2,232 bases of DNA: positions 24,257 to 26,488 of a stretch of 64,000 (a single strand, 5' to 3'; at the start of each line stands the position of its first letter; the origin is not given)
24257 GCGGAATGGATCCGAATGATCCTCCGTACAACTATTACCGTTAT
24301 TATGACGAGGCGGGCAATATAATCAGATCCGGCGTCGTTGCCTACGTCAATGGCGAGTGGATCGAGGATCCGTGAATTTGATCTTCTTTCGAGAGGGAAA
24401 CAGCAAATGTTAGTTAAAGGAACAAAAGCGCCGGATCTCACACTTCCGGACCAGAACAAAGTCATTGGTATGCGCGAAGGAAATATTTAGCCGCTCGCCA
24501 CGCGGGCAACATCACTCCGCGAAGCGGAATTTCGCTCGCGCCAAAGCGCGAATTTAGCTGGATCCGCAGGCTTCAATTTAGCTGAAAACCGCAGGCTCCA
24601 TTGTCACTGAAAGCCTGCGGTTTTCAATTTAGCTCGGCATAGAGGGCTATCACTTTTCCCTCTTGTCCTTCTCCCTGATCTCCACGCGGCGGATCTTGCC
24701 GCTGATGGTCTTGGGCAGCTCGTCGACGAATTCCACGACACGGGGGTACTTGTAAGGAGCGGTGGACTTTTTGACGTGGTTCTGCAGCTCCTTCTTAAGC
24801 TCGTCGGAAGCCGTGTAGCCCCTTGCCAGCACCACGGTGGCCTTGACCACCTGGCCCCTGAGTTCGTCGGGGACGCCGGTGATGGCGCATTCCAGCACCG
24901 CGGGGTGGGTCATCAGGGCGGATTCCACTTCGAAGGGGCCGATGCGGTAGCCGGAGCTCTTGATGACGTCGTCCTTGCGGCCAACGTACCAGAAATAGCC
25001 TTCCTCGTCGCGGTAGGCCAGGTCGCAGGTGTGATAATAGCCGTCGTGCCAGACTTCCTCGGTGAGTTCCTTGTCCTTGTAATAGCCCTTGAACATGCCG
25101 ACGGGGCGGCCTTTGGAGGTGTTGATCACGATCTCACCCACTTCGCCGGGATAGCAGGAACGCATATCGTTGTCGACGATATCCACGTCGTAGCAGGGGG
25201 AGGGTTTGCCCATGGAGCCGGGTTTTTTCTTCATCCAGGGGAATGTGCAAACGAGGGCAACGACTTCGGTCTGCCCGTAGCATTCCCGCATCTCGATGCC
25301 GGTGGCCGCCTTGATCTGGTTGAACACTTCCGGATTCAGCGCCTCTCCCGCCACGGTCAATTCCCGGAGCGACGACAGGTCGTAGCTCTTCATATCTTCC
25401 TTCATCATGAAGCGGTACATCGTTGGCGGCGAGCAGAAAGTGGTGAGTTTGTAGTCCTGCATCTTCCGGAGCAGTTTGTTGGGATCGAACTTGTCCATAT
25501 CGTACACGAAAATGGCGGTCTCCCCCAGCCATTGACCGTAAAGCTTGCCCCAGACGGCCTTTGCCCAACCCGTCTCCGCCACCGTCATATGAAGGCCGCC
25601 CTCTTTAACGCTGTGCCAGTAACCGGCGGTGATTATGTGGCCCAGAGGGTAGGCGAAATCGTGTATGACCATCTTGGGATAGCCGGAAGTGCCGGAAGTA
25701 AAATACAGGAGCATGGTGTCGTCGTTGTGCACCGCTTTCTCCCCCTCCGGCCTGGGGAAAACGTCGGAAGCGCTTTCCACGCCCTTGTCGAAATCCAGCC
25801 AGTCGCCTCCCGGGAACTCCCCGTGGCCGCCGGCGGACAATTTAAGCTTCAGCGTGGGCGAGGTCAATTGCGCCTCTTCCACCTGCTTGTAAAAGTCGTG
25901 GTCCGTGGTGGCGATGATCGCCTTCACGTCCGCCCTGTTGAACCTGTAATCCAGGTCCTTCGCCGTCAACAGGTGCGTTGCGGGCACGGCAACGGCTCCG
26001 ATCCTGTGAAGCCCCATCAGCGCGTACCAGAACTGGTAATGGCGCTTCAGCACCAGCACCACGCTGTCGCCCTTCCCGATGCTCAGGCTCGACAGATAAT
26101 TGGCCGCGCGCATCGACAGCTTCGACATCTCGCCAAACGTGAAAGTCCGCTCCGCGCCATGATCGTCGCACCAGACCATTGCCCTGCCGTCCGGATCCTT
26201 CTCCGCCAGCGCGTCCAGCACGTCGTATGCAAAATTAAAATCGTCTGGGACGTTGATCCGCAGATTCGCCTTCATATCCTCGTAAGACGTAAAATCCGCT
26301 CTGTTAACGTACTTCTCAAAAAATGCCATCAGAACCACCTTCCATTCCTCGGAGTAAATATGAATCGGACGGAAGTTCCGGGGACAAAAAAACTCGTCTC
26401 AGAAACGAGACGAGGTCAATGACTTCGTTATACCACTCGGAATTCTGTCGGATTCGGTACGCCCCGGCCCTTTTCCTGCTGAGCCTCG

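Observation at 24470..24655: Five repeat loci in 64 kb, all in intergenic gaps and abutting stop or start codons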

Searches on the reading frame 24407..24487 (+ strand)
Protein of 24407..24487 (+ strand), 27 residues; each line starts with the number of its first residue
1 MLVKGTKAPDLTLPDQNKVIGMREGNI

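Call 53: search_protein_families(library=pfam, proteins=[window:24407-24487:+], max_evalue=0.01)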
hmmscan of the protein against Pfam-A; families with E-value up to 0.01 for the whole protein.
window:24407-24487:+ (27 aa): 0 families

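Call 83: search_solved_structures(query=window:24407-24487:+, max_evalue=10)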
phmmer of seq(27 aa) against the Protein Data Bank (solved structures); distinct sequences matched with E-value up to 10: 1.
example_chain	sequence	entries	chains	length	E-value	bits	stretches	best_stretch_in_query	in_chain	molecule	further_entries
2cx3_A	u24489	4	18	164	1.6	11.9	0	4-17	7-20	bacterioferritin comigratory protein | Thiol peroxidase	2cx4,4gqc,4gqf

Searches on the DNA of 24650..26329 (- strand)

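Call 24: search_rna_families(sources=[L002, L003, L006, L007], threshold=evalue, max_evalue=0.01)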
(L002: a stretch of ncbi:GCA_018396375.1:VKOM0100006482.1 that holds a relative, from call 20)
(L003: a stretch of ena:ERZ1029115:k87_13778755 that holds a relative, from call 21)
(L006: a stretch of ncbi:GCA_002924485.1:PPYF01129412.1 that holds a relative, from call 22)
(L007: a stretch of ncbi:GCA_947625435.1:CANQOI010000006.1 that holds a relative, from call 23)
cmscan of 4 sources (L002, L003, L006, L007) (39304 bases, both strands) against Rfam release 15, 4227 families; matches with E-value up to 0.01: 5.
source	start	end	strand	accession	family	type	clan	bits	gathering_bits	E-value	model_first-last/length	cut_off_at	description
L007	10525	10623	+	RF00169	Bacteria_small_SRP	Gene;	CL00003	75.1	40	3.7e-15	1-97/97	no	Bacterial small signal recognition particle RNA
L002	4667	4926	+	RF00230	T-box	Cis-reg; leader;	-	69.8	93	2.8e-13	1-219/219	no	T-box leader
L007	4706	4864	+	RF00230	T-box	Cis-reg; leader;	-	69.4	93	3.6e-13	1-219/219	no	T-box leader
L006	4712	4947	+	RF00230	T-box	Cis-reg; leader;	-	68.1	93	7.8e-13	1-219/219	no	T-box leader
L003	198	477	+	RF00230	T-box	Cis-reg; leader;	-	56.8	93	6.4e-10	1-219/219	no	T-box leader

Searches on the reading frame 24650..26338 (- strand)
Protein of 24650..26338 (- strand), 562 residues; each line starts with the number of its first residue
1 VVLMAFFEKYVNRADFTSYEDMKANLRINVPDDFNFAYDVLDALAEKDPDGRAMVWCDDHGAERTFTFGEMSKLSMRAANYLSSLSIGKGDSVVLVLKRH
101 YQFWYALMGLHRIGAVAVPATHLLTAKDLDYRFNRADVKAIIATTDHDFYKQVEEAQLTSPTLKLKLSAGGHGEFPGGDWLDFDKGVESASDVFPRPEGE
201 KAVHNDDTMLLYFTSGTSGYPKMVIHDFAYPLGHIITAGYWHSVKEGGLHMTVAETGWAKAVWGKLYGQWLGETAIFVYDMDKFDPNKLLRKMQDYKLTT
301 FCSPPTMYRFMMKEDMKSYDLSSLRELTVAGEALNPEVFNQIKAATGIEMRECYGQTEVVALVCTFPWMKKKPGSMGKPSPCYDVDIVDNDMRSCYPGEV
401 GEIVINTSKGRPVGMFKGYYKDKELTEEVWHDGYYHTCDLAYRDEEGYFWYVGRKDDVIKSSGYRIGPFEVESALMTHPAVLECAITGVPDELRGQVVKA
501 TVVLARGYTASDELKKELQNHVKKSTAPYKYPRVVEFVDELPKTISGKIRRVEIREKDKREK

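Call 16: search_protein_families(library=pfam, proteins=[window:24650-26338:-], max_evalue=0.001)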
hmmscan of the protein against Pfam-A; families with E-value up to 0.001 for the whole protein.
window:24650-26338:- (562 aa): 2 families
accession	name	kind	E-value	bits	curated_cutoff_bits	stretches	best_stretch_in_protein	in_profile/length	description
PF00501.34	AMP-binding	-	7.2e-64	216.4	29.9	1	44-420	4-384/384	AMP-binding enzyme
PF13193.12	AMP-binding_C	-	1e-25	90.8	24.5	1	470-548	1-76/76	AMP-binding enzyme C-terminal domain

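Call 17: find_encoding_contigs(protein=window:24650-26338:-, flank=4000, max_places=10)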
Protein window:24650-26338:- (562 aa): no gene with exactly this product is on record in the collection.

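Call 18: find_encoding_contigs(protein=window:24650-26329:-, flank=4000, max_places=10)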
Protein window:24650-26329:- (559 aa): 3 contigs read that carry it; 1 place shown.
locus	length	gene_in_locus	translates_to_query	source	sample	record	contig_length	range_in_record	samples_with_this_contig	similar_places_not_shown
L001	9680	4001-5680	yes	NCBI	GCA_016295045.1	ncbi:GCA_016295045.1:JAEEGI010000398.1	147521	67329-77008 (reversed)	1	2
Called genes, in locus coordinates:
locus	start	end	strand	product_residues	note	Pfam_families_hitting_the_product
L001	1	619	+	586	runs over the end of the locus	PF07497:Rho_RNA_bind, PF00006:ATP-synt_ab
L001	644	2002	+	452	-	PF01488:Shikimate_DH (faint), PF02254:TrkA_N, PF03435:Sacchrp_dh_NADP (faint), PF03807:F420_oxidored (faint), PF13241:NAD_binding_7 (faint), PF02080:TrkA_C, PF02254:TrkA_N, PF02080:TrkA_C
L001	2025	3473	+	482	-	PF02386:TrkH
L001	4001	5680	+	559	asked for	PF00501:AMP-binding, PF13193:AMP-binding_C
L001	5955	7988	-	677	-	-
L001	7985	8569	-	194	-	PF04542:Sigma70_r2, PF08281:Sigma70_r4_2 (weak)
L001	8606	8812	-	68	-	-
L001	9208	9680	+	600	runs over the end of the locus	PF07881:Fucose_iso_N1, PF07882:Fucose_iso_N2, PF02952:Fucose_iso_C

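Call 19: find_homologous_proteins(query=window:24650-26329:-, max_evalue=1e-50)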
Query window:24650-26329:- (559 aa): 8000 proteins with E <= 1e-50 among 8000 candidates; the best 120 are listed.
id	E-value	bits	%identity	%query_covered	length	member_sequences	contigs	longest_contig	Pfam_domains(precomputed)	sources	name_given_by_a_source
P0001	0.0e+0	1316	100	100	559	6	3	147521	PF00501.35,PF13193.13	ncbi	-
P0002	0.0e+0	1234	93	100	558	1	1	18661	PF00501.35,PF13193.13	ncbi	-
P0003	0.0e+0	1200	90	99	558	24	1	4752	PF00501.35,PF13193.13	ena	-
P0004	0.0e+0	1179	89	99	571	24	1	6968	PF00501.35,PF13193.13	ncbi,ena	-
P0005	0.0e+0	1176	89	100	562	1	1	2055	PF00501.35,PF13193.13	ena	-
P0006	0.0e+0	1156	86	99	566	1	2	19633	PF00501.35,PF13193.13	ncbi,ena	-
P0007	0.0e+0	1152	87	100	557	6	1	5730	PF00501.35,PF13193.13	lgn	-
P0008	0.0e+0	1078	81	97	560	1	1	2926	PF00501.35,PF13193.13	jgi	-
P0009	0.0e+0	1022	77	100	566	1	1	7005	PF00501.35,PF13193.13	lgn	-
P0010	0.0e+0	1021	76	100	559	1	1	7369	PF00501.35,PF13193.13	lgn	-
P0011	1.3e-293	993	75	100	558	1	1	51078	PF00501.35,PF13193.13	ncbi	-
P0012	5.9e-290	981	74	100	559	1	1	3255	PF00501.35,PF13193.13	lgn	-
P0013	9.9e-290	980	73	100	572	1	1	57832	PF00501.35,PF13193.13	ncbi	-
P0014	1.1e-289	980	73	100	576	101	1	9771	PF00501.35,PF13193.13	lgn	-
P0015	3.4e-288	975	72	100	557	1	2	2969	PF00501.35,PF13193.13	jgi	-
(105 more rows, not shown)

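Call 20: find_encoding_contigs(protein=P0002, flank=5000, max_places=3)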
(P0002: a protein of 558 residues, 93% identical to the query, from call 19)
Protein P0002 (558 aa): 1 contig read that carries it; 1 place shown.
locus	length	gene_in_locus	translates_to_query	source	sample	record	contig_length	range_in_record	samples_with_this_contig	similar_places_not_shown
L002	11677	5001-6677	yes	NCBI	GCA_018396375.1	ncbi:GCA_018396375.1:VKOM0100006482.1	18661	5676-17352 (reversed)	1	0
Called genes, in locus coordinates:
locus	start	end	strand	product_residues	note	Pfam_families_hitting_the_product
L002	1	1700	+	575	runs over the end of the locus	PF07497:Rho_RNA_bind, PF00006:ATP-synt_ab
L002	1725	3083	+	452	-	PF00070:Pyr_redox (faint), PF01488:Shikimate_DH (faint), PF02254:TrkA_N, PF03435:Sacchrp_dh_NADP (faint), PF03807:F420_oxidored (faint), PF02080:TrkA_C, PF02254:TrkA_N, PF02080:TrkA_C, +1 more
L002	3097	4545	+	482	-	PF02386:TrkH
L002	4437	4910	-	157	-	-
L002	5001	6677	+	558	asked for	PF00501:AMP-binding, PF13193:AMP-binding_C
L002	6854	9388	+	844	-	PF00933:Glyco_hydro_3, PF01915:Glyco_hydro_3_C, PF14310:Fn3-like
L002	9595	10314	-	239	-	-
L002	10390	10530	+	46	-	-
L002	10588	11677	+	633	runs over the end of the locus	PF01841:Transglut_core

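Call 21: find_encoding_contigs(protein=P0006, flank=5000, max_places=3)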
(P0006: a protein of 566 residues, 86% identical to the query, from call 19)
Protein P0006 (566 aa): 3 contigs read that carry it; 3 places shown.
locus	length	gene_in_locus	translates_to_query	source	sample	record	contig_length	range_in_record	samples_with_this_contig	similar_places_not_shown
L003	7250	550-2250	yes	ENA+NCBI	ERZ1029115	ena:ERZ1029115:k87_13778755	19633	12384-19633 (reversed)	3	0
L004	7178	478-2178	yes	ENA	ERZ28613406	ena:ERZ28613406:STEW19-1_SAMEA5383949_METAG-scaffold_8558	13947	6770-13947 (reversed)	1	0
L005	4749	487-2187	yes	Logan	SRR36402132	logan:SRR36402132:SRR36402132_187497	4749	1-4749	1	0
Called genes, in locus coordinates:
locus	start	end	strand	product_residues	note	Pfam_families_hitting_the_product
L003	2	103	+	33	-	?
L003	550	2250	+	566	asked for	PF00501:AMP-binding, PF13193:AMP-binding_C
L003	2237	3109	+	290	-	PF03629:SASA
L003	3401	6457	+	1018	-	PF03065:Glyco_hydro_57, PF01074:Glyco_hydro_38N, PF09261:Alpha-mann_mid, PF07748:Glyco_hydro_38C, PF17677:Glyco_hydro38C2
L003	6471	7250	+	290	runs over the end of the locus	-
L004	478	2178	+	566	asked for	PF00501:AMP-binding, PF13193:AMP-binding_C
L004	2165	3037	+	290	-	PF03629:SASA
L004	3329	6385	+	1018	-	PF03065:Glyco_hydro_57, PF01074:Glyco_hydro_38N, PF09261:Alpha-mann_mid, PF07748:Glyco_hydro_38C, PF17677:Glyco_hydro38C2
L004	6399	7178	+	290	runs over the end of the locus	-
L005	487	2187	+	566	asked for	PF00501:AMP-binding, PF13193:AMP-binding_C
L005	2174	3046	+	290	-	PF03629:SASA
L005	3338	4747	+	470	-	?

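Call 22: find_encoding_contigs(protein=P0011, flank=5000, max_places=3)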
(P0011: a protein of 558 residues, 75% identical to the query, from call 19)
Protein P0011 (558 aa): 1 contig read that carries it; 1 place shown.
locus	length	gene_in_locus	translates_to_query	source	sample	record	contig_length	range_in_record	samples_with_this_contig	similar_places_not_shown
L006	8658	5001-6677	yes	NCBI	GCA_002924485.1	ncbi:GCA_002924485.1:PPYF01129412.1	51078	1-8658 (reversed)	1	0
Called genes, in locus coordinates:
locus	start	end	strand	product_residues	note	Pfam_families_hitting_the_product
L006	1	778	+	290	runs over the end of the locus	PF00892:EamA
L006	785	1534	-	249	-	PF02557:VanY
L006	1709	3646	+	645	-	-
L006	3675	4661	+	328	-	PF03590:AsnA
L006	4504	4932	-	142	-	-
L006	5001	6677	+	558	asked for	PF00501:AMP-binding, PF13193:AMP-binding_C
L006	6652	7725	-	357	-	PF01384:PHO4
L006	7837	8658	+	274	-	?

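Call 23: find_encoding_contigs(protein=P0013, flank=5000, max_places=3)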
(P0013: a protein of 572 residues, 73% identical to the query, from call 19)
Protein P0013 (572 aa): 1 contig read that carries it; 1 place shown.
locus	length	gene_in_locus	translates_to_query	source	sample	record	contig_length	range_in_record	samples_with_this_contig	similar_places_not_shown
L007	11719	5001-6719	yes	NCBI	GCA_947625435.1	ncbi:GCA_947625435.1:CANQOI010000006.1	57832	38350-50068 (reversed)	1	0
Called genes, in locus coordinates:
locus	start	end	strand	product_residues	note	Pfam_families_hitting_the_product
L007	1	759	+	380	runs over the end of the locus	PF01761:DHQ_synthase, PF24621:DHQS_C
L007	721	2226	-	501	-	-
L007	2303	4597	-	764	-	PF08239:SH3_3, PF00404:Dockerin_1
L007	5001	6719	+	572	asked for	PF00501:AMP-binding, PF13193:AMP-binding_C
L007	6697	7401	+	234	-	PF00702:Hydrolase, PF12710:HAD (weak), PF13419:HAD_2, PF13242:Hydrolase_like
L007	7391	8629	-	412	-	PF00150:Cellulase (weak)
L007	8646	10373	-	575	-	-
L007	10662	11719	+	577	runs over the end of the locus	PF13177:DNA_pol3_delta2, PF00004:AAA, PF13401:AAA_22 (weak), PF22608:DNAX_ATPase_lid, PF12169:DNA_pol3_gamma3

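Call 78: search_protein_families(library=ncbifam, proteins=[window:24650-26329:-], max_evalue=0.01)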
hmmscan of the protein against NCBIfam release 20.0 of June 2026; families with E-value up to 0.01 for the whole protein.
window:24650-26329:- (559 aa): 104 families (the best 25 are shown)
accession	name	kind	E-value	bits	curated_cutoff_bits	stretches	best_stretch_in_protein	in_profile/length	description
NF047394.1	AcylCoAsynMbcS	equivalog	9.5e-143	476.6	850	1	26-558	7-523/525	acyl-CoA synthetase MbcS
NF003313.0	PRK04319.1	equivalog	3.8e-117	391.9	729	1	7-549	19-555/574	acetate--CoA ligase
NF004837.0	PRK06187.1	subfamily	8.6e-93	311.4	476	1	35-557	11-524/531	long-chain-fatty-acid--CoA ligase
NF006182.0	PRK08316.1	subfamily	3.3e-78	263.5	663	1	36-555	15-517/523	fatty acyl-CoA synthetase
TIGR02188.1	Ac_CoA_lig_AcsA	equivalog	1.4e-77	261.4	724.95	1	27-552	52-602/629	acetate--CoA ligase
NF006181.0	PRK08314.1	subfamily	9.4e-77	258.5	705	1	36-558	28-557/563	long-chain-fatty-acid--CoA ligase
NF001208.0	PRK00174.1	subfamily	4.8e-76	256.4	657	1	21-552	67-617/649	acetate--CoA ligase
TIGR02262.1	benz_CoA_lig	subfamily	4.4e-75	253.3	375.25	1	30-553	2-507/508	benzoate-CoA ligase family protein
NF005947.1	PRK08008.1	equivalog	1.7e-70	238.1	651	1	37-549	12-515/518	crotonobetaine/carnitine-CoA ligase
NF005714.0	PRK07529.1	subfamily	7.4e-64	216.2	632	1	33-555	31-576/640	acyl-CoA synthetase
NF005220.0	PRK06710.1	equivalog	3.2e-63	213.7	1116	2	202-557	205-556/563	long-chain-fatty-acid--CoA ligase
NF004808.0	PRK06155.1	equivalog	8.8e-61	205.8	722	1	59-554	43-521/542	ATP-dependent acyl-CoA ligase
NF004822.0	PRK06178.1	equivalog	3.7e-60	204.1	782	1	36-556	41-568/571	acyl-CoA synthetase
NF005676.0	PRK07470.1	equivalog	6e-60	203.3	774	1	37-554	25-528/544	acyl-CoA synthetase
NF004229.0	PRK05677.1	subfamily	1.6e-59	201.9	879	2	282-557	288-557/563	long-chain-fatty-acid--CoA ligase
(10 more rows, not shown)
